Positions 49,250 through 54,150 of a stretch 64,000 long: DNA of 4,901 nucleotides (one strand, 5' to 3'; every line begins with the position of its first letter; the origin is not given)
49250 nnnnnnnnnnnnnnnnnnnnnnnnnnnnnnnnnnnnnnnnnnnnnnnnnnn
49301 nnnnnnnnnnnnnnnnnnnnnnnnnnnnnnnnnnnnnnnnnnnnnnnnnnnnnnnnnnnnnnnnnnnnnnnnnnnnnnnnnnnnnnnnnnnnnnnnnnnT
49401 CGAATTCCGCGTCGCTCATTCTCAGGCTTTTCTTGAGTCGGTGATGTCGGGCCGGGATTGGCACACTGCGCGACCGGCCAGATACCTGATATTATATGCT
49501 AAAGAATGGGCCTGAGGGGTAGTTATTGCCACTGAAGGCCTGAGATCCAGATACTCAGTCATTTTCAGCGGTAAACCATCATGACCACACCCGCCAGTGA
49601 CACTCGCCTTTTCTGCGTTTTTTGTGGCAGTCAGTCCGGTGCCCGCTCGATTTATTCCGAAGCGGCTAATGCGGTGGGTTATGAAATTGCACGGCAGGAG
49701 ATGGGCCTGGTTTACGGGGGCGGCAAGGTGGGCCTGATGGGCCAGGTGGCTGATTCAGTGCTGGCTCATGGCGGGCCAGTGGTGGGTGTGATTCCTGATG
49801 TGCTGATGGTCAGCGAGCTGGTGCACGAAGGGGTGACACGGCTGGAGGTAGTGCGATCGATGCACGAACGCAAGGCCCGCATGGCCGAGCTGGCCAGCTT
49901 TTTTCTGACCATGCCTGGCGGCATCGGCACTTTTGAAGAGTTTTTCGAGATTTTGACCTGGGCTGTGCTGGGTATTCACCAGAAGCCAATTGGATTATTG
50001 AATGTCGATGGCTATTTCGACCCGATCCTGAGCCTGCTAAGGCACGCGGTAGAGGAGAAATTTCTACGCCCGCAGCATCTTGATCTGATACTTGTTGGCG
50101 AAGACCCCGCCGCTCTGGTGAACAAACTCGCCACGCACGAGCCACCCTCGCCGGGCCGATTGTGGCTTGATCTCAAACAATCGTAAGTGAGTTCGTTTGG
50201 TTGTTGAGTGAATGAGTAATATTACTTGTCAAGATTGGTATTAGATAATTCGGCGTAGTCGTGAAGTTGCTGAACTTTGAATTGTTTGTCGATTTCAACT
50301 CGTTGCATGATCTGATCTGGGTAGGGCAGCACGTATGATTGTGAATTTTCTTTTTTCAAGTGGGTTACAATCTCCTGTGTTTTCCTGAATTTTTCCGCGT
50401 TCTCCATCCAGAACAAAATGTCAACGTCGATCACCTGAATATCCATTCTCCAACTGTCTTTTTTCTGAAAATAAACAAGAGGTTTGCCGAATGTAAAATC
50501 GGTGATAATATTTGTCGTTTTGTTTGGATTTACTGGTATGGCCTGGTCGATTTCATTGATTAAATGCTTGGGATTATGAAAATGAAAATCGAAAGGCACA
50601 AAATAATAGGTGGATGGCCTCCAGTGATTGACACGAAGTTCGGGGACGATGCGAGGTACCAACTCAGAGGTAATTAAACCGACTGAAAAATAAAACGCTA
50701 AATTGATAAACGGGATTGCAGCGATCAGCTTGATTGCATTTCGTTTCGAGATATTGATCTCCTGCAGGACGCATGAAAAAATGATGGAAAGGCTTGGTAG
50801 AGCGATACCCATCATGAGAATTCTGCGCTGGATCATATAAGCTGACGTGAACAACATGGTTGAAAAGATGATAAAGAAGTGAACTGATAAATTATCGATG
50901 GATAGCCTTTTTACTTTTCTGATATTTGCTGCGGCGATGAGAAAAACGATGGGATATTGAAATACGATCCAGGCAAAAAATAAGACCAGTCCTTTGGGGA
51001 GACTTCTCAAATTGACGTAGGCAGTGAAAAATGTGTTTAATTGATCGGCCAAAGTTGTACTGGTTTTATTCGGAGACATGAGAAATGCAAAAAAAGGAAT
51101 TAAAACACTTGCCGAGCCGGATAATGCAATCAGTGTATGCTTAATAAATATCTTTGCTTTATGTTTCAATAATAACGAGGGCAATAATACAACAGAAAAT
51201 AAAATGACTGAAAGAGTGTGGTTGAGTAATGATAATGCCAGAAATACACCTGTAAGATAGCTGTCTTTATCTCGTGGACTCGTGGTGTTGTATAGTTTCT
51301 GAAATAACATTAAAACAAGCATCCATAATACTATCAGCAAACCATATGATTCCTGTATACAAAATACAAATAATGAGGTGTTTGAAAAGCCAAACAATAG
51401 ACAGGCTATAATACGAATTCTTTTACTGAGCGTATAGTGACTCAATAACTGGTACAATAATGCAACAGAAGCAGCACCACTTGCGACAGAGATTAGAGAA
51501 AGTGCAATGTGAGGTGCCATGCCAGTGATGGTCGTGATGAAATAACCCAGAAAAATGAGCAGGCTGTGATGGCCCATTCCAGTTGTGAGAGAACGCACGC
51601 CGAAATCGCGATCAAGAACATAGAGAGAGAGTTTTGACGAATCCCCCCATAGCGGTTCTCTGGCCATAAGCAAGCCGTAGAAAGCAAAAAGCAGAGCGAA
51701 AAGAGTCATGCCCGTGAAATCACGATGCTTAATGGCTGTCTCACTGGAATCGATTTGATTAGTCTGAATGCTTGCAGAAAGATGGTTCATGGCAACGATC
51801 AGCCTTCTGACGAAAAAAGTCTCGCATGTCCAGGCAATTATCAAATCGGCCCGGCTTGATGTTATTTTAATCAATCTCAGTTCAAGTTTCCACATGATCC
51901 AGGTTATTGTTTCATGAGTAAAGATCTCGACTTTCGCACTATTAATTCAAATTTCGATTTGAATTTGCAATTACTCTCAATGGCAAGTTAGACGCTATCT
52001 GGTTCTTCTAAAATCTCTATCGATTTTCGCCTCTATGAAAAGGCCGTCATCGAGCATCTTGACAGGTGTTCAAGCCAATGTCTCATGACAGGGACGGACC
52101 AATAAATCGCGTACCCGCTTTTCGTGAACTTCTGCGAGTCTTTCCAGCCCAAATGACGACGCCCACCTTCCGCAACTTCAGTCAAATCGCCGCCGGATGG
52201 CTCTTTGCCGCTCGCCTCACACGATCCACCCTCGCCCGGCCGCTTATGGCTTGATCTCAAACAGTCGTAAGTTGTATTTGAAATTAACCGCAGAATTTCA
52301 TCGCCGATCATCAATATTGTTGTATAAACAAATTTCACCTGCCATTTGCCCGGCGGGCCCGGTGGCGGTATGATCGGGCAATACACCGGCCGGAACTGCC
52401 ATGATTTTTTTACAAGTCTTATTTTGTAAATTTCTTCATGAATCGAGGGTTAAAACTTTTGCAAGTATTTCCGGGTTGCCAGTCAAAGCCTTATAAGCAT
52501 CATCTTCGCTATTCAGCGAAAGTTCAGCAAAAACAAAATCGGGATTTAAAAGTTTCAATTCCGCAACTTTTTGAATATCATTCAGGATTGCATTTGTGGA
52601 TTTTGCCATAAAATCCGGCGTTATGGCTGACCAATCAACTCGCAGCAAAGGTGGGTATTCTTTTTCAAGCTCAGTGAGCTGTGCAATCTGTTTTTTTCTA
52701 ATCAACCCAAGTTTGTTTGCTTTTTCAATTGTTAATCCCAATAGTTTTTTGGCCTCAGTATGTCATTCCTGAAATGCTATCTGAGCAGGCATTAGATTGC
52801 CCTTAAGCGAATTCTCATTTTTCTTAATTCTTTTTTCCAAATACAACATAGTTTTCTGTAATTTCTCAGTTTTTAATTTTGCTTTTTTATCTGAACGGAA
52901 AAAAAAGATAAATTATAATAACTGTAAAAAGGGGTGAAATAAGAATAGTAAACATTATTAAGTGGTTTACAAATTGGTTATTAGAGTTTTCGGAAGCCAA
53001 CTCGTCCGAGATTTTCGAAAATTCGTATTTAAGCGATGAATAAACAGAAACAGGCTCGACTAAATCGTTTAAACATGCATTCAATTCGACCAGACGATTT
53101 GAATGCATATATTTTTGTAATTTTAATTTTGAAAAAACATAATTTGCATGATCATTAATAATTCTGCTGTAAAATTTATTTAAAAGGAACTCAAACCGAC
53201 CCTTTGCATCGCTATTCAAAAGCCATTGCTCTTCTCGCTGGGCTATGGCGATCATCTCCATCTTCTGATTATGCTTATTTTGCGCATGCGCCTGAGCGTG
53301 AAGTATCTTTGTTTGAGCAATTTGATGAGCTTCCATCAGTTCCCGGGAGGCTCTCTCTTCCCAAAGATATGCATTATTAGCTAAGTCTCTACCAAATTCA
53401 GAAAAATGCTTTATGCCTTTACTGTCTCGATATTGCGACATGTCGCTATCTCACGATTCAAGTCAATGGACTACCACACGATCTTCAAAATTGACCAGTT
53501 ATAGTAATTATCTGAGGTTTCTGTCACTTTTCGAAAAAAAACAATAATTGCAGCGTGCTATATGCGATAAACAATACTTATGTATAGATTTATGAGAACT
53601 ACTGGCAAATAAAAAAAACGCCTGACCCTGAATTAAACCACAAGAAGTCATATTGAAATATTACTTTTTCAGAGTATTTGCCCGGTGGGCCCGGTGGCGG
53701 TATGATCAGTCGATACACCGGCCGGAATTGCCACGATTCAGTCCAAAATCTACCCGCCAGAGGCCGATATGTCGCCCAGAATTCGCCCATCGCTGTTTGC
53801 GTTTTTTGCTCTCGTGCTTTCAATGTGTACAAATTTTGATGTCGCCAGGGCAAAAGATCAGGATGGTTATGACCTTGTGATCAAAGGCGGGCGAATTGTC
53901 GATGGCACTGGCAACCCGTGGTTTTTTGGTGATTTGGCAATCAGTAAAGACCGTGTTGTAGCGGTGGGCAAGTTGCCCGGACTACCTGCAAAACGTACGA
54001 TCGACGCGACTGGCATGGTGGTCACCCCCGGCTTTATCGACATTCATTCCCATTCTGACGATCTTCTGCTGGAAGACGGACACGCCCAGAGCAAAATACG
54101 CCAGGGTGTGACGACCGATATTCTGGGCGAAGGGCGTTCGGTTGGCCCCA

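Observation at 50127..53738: Two adjacent AT-rich insertions, each bracketed by a ~62-nt imperfect direct repeat of native sequence, with an 'empty-site' block preserved between them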

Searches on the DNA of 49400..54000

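Call 75: search_rna_families(source=window, start=49400, end=54000, threshold=evalue, max_evalue=1)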
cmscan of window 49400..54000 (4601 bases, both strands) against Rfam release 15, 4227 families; matches with E-value up to 1: 1.
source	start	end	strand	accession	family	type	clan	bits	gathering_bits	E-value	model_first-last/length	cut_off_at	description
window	53272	53363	+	RF01497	ALIL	Cis-reg;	-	16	50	0.66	1-117/117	no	ALIL pseudoknot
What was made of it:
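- Tried and rejected: Rfam gave only a chance-level hit (call 75).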
